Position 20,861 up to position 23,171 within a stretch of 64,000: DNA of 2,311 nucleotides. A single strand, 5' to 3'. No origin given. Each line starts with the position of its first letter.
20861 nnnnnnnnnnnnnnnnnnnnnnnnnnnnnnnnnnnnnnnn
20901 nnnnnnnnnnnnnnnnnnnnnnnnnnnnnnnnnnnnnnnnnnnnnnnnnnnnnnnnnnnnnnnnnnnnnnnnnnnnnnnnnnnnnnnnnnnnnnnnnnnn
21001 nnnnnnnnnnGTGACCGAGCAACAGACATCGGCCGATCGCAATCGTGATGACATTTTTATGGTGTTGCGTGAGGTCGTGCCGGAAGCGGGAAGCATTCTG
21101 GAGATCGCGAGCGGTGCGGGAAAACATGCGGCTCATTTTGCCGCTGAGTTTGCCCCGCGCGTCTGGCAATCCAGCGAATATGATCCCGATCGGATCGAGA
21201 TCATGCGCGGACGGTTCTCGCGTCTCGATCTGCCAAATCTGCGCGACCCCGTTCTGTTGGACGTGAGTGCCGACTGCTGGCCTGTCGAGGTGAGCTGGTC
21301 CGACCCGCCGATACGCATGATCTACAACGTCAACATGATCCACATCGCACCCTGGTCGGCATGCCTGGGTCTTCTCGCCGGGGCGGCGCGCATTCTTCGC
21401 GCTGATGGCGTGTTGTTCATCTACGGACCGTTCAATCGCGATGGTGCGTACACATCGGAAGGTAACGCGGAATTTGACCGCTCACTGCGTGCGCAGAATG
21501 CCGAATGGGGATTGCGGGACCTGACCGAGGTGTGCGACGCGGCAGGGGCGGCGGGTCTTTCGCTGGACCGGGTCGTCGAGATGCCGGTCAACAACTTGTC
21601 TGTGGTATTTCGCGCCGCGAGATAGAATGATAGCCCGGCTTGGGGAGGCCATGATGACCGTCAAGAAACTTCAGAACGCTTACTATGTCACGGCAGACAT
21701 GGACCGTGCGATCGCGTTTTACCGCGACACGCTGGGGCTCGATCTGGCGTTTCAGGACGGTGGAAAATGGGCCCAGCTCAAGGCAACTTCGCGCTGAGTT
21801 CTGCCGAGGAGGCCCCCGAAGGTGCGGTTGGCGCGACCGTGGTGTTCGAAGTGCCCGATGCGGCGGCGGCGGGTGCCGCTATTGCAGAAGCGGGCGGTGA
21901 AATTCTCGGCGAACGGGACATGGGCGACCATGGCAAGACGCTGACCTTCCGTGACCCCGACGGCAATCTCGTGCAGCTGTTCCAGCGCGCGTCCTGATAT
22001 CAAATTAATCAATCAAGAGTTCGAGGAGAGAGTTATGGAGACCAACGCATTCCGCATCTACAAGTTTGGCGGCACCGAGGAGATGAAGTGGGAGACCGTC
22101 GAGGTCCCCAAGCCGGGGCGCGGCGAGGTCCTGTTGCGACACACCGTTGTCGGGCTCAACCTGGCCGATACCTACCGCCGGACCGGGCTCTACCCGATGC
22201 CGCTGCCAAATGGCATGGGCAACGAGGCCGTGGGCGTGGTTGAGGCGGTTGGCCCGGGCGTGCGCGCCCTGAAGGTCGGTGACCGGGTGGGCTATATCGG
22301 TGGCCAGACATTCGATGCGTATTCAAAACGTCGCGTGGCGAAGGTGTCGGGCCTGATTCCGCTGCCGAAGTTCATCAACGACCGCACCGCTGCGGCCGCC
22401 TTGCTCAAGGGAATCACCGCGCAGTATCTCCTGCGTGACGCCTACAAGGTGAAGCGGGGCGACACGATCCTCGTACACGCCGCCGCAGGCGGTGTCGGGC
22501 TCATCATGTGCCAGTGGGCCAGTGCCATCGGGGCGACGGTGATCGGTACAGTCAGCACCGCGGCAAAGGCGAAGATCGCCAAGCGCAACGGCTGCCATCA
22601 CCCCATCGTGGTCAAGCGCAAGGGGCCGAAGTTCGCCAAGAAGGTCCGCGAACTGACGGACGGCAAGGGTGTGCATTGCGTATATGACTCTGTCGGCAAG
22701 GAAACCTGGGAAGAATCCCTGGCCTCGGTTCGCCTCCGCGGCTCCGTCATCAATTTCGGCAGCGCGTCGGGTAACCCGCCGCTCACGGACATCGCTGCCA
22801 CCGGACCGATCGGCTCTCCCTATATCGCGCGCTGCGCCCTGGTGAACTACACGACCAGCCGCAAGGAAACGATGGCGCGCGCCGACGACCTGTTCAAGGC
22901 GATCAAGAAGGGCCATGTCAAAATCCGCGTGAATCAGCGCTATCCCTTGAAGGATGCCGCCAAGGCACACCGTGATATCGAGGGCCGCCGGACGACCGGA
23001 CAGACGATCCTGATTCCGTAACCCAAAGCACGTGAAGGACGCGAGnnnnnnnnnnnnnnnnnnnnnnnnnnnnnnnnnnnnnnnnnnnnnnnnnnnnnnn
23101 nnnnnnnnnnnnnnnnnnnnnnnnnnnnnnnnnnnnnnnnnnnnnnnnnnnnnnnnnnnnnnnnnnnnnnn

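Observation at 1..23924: Three mechanistically distinct dehalogenase types within 24 kb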

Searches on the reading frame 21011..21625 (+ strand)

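Call 6: search_protein_families(library=pfam, proteins=[window:21011-21625:+])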
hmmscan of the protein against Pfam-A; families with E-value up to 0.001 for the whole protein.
window:21011-21625:+ (204 aa): 1 family
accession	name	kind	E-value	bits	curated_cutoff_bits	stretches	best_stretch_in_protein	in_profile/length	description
PF06080.18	DUF938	-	5.5e-70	235.7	27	1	5-201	4-201/202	Protein of unknown function (DUF938)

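Call 7: search_protein_families(library=ncbifam, proteins=[window:21011-21625:+], max_evalue=0.001)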
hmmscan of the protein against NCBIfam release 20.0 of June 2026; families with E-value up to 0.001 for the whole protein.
window:21011-21625:+ (204 aa): 0 families

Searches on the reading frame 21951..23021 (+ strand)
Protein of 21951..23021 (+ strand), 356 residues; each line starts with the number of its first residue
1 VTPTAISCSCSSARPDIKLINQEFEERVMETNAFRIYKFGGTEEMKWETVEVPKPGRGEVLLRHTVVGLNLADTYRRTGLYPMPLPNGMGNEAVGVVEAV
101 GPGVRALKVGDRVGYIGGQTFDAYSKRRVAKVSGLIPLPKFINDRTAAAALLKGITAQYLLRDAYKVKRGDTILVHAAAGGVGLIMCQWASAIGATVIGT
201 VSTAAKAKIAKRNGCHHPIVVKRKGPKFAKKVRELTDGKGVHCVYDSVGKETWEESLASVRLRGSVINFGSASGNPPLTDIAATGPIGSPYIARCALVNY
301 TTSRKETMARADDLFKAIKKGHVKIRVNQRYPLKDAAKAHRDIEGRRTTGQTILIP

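Call 6: search_protein_families(library=pfam, proteins=[window:21951-23021:+])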
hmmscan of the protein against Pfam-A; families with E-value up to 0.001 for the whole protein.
window:21951-23021:+ (356 aa): 3 families
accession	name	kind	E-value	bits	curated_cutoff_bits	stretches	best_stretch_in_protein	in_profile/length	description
PF00107.32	ADH_zinc_N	-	4.1e-22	78.9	31.8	1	181-277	1-96/129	Zinc-binding dehydrogenase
PF13602.12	ADH_zinc_N_2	-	1.1e-15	59.2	27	1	224-354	10-134/134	Zinc-binding dehydrogenase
PF08240.17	ADH_N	-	1.6e-12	48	23.5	1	56-114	1-61/104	Alcohol dehydrogenase GroES-like domain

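Call 7: search_protein_families(library=ncbifam, proteins=[window:21951-23021:+], max_evalue=0.001)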
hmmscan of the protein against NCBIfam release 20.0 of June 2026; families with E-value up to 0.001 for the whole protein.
window:21951-23021:+ (356 aa): 23 families
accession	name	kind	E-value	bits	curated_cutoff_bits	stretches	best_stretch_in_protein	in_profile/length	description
NF008024.0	PRK10754.1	subfamily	5.4e-89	298.4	348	1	35-356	6-327/327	NADPH:quinone reductase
TIGR02824.1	quinone_pig3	subfamily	4.5e-43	147.5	296.8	1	35-354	5-323/325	putative NAD(P)H quinone oxidoreductase, PIG3 family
NF010344.0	PRK13771.1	subfamily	4.3e-31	108.1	349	2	124-354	118-331/334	putative alcohol dehydrogenase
NF041172.1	AcrlCoa_red_Thmprot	equivalog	3.2e-29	101.9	500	2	125-354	119-332/334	acryloyl-CoA reductase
NF041183.1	Pks2_ls1_myc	equivalog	1.4e-28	98.4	2400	1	34-354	1409-1727/2086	sulfolipid-1 biosynthesis phthioceranic/hydroxyphthioceranic acid synthase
TIGR01751.1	crot-CoA-red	equivalog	2.2e-21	76.1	378.55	1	128-218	146-238/398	crotonyl-CoA carboxylase/reductase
TIGR03451.1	mycoS_dep_FDH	equivalog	2.1e-18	66.3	512.9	2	163-271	170-277/358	S-(hydroxymethyl)mycothiol dehydrogenase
TIGR02817.1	adh_fam_1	subfamily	4.1e-17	62.6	284.05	1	50-220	22-200/336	zinc-binding alcohol dehydrogenase family protein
TIGR03989.1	Rxyl_3153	subfamily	1.9e-16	60.3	440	2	43-113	12-83/370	NDMA-dependent alcohol dehydrogenase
NF058644.1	CurcmRedCuraProt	equivalog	5.3e-15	55.3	440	1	42-258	15-228/336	NADPH-dependent curcumin/dihydrocurcumin reductase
NF041097.1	keto_inos_dh_IolM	equivalog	9.8e-15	54.1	450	2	151-282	186-323/389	scyllo-inosose 3-dehydrogenase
TIGR02825.1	B4_12hDH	equivalog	2.3e-12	47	579.85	1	42-272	18-241/327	leukotriene B4 12-hydroxydehydrogenase/15-oxo-prostaglandin 13-reductase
NF006940.0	PRK09422.1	equivalog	2.5e-12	46.4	344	2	138-271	131-261/338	alcohol dehydrogenase AdhP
TIGR02818.1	adh_III_F_hyde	equivalog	3e-12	46.3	543.95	1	41-113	10-83/368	S-(hydroxymethyl)glutathione dehydrogenase/class III alcohol dehydrogenase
TIGR02823.1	oxido_YhdH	subfamily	3.8e-12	45.7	297.25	1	33-308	2-273/324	acrylyl-CoA reductase family protein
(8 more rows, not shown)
